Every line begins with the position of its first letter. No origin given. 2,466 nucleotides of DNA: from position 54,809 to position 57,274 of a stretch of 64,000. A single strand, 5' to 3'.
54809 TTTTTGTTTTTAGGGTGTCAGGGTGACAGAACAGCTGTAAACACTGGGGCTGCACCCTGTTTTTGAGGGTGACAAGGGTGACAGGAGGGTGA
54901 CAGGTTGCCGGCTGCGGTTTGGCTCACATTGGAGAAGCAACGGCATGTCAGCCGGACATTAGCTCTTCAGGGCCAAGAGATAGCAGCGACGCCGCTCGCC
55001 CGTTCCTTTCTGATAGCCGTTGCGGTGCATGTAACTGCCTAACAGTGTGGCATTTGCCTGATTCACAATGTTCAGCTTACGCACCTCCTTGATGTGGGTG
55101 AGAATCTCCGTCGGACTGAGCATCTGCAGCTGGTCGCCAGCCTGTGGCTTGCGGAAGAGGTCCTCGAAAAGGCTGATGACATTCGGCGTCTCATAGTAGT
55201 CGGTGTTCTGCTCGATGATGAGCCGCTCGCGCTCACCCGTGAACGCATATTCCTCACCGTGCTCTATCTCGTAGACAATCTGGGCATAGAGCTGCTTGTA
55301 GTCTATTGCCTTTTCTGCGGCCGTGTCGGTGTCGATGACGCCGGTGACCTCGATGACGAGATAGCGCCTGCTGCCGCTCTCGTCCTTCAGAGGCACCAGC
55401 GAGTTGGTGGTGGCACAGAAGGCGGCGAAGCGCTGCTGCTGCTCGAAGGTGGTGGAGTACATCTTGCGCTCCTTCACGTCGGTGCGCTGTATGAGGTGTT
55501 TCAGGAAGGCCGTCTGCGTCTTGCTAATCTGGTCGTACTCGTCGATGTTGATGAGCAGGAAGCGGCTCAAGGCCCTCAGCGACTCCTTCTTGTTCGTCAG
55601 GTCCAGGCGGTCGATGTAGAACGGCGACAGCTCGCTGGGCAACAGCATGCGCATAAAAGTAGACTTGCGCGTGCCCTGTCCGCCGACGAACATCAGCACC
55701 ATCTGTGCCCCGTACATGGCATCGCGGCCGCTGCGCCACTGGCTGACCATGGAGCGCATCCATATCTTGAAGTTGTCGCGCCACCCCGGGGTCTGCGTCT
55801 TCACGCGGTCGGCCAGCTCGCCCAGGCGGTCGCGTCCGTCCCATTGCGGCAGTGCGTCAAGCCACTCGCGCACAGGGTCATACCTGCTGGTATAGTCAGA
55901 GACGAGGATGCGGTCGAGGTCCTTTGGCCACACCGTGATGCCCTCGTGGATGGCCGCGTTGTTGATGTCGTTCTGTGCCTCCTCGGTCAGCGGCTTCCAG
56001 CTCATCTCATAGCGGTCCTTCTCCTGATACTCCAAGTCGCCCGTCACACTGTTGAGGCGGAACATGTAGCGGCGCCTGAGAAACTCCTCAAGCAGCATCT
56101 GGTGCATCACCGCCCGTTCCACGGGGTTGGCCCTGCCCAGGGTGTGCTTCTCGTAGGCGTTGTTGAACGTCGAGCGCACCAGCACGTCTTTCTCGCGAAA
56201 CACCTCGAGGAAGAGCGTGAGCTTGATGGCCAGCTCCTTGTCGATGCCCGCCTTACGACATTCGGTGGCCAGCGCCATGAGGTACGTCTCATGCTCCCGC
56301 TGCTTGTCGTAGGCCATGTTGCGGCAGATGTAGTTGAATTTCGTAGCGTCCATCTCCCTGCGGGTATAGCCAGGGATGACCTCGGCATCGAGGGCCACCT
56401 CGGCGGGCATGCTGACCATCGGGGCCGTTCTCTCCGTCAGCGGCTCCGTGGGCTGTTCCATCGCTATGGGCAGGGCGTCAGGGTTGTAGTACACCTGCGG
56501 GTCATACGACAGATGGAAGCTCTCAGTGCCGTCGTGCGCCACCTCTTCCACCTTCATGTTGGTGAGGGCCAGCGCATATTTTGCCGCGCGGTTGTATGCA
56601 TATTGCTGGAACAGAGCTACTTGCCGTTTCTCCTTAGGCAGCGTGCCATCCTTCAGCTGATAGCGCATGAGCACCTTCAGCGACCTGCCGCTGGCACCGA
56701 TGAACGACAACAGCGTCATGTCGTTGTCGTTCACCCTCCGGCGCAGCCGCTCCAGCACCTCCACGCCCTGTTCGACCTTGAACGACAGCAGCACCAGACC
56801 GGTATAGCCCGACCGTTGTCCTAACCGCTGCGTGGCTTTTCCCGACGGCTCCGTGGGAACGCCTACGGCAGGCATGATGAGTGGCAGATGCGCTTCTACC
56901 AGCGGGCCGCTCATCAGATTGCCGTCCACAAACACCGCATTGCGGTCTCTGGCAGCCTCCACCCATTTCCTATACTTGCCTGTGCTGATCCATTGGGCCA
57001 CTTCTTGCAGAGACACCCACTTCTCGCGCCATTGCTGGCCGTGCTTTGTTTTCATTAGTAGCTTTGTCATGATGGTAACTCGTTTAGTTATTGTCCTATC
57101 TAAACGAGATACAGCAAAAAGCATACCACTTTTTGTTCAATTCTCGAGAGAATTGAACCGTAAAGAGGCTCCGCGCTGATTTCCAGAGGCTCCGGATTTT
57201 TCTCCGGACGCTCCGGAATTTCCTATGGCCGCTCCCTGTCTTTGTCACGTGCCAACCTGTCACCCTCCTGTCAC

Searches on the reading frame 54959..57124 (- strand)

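Call 73: search_protein_families(library=pfam, proteins=[window:54959-57124:-], max_evalue=0.001)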
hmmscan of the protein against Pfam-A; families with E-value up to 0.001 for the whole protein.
window:54959-57124:- (721 aa): 4 families
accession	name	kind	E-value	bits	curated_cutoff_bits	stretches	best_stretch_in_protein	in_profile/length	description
PF05272.17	VapE-like_dom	-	6.3e-32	111.2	25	1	423-643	2-215/217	Virulence-associated protein E-like domain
PF08800.15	BT4734-like_N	-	1.5e-20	74.2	22.4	1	103-213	23-134/134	BT4734-like, N-terminal domain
PF19263.5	DUF5906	-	2.2e-08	35.2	27.6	1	479-587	1-114/114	Family of unknown function (DUF5906)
PF12990.12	DUF3874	-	0.00025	21.7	28.3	1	647-716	2-70/71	Domain of unknonw function from B. Theta Gene description (DUF3874)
